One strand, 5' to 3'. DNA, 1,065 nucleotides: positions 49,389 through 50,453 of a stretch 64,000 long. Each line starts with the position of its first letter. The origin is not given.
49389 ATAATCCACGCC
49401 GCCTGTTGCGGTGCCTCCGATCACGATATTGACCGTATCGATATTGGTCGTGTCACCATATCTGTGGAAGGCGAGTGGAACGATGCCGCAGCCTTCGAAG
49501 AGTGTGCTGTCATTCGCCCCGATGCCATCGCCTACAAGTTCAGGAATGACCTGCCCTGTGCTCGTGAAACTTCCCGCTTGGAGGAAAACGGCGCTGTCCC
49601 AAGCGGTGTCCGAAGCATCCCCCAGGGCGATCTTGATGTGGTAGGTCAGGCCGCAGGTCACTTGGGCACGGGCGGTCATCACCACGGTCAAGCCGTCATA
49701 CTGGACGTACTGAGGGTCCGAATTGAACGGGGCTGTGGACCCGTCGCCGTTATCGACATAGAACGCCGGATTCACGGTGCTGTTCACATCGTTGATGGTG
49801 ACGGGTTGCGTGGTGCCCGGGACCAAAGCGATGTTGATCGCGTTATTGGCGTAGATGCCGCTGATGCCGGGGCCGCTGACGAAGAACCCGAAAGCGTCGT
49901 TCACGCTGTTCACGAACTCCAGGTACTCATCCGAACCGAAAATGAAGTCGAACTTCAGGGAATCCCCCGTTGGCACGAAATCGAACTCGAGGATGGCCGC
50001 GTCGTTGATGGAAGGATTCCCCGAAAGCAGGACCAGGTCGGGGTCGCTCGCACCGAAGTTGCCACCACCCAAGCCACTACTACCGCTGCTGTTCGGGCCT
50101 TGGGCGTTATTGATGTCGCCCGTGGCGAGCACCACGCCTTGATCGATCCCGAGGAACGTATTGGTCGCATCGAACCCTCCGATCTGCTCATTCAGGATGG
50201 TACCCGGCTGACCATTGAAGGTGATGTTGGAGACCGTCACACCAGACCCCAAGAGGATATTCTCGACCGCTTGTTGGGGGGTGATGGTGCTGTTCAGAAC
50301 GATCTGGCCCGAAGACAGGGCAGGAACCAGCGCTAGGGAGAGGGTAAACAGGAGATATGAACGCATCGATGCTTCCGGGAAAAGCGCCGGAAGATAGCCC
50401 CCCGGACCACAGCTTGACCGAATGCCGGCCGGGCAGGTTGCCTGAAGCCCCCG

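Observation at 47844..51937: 1311-bp tract identical at every base inside two paralogues whose flanks are strongly diverged: a recent gene-conversion or cassette-exchange signature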

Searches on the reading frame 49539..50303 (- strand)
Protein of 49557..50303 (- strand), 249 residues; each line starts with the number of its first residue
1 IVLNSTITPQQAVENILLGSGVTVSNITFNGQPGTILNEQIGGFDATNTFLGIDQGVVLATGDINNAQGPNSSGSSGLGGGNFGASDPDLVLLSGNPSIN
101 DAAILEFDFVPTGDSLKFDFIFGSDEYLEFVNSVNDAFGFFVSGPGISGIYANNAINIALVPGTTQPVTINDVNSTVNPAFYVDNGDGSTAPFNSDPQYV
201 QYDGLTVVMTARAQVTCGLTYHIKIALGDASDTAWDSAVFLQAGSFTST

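Call 48: search_solved_structures(query=window:49557-50303:-, max_evalue=1)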
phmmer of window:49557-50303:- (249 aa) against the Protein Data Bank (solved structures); distinct sequences matched with E-value up to 1: 1.
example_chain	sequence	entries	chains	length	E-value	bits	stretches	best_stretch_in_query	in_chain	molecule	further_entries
1wdg_A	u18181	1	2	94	0.13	14.7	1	42-87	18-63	E2 glycoprotein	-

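Call 62: predict_structure(alignment_id=A1)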
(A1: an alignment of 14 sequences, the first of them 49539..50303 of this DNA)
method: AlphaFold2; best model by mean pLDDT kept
length: 255 residues; sequences in the alignment: 14
mean_pLDDT: 76.5   pTM: 0.82
mean pLDDT of the five models: 76.5, 67.9, 58.4, 56.4, 50.9
residues with pLDDT >= 90: 56; 70-90: 122; 50-70: 45; < 50: 32
segments of 3 or more residues with pLDDT < 50: 73-80, 172-174, 186-198, 250-255
pLDDT, mean of each block of 10 residues (from residue 1): 83 83 88 84 80 85 70 45 76 84 92 88 71 74 94 92 82 56 55 47 76 90 91 79 67 39
secondary structure, 60 per line:
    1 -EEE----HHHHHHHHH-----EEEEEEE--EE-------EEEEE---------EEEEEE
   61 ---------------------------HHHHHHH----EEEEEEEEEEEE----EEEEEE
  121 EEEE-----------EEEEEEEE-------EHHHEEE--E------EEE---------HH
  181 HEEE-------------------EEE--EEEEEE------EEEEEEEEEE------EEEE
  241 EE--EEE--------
elements in order: E2-4 H9-17 E23-29 E41-45 E55-60 H88-94 E99-110 E115-124 E136-143 E155-157 E167-169 E182-184 E204-206 E209-214 E221-230 E237-242 E245-247

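Call 64: fold_search(model_id=the predicted structure, library=pdb)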
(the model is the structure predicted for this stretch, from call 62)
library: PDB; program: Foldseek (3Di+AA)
matches with E <= 10: 1343; with E <= 0.001: 0
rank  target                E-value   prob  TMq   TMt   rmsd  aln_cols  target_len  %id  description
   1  2c9a_A                1.1e-03  0.99  0.29  0.28   5.6       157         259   11  Crystal structure of the MAM-Ig module of receptor protein tyrosine phosphatase mu (released 2006-01-19)
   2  5by3                  1.9e-03  0.87  0.21  0.09   8.9       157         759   12  A novel family GH115 4-O-Methyl-alpha-glucuronidase, BtGH115A, with specificity for decorated arabinogalactans (released 2015-07-22)
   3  1uww_B                3.1e-03  0.96  0.26  0.34   6.5       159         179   12  X-ray crystal structure of a non-crystalline cellulose specific carbohydrate-binding module: CBM28. (released 2004-05-13)
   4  8deo_B                3.4e-03  0.72  0.31  0.20  10.5       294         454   11  Structure of AAP A domain and B-repeats (residues 351-813) from Staphylococcus epidermidis (released 2023-05-03)
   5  3km5_A                3.4e-03  0.54  0.23  0.29  13.8       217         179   10  Crystal Structure Analysis of the K2 Cleaved Adhesin Domain of Lys-gingipain (Kgp) (released 2010-03-31)
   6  8a1f_A                3.6e-03  0.91  0.24  0.19   5.9       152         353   10  Human PTPRK N-terminal domains MAM-Ig-FN1 (released 2023-03-15)
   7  8iqe_A                4.6e-03  0.89  0.23  0.12   7.8       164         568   10  Crystal structure of tetrameric K2-2 TSP (released 2024-02-21)
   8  2xon_L                4.9e-03  0.87  0.29  0.45   8.6       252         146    7  Structure of TmCBM61 in complex with beta-1,4-galactotriose at 1.4 A resolution (released 2010-09-08)
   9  8iqe_C                5.1e-03  0.89  0.29  0.16   9.1       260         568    8  Crystal structure of tetrameric K2-2 TSP (released 2024-02-21)
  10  2xom_A                5.4e-03  0.84  0.29  0.43   8.3       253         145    8  Atomic resolution structure of TmCBM61 in complex with beta-1,4- galactotriose (released 2010-09-08)
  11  3gxu_A                6.1e-03  0.85  0.26  0.35   6.8       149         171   10  Crystal structure of Eph receptor and ephrin complex (released 2009-10-27)
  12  5a3l_D                6.1e-03  0.51  0.19  0.22   9.8       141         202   13  Structure of Cea1A in complex with N-Acetylglucosamine (released 2016-06-29)
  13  8iq9_B                7.7e-03  0.69  0.27  0.14   9.9       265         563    8  Crystal structure of trimeric K2-2 TSP in complex with tetrasaccharide and octasaccharide (released 2024-02-21)
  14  5a3l_C                7.7e-03  0.47  0.19  0.22   9.4       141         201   13  Structure of Cea1A in complex with N-Acetylglucosamine (released 2016-06-29)
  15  4d0q                  8.2e-03  0.80  0.23  0.32   6.1       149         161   13  Hyaluronan Binding Module of the Streptococcal Pneumoniae Hyaluronate Lyase (released 2014-08-06)
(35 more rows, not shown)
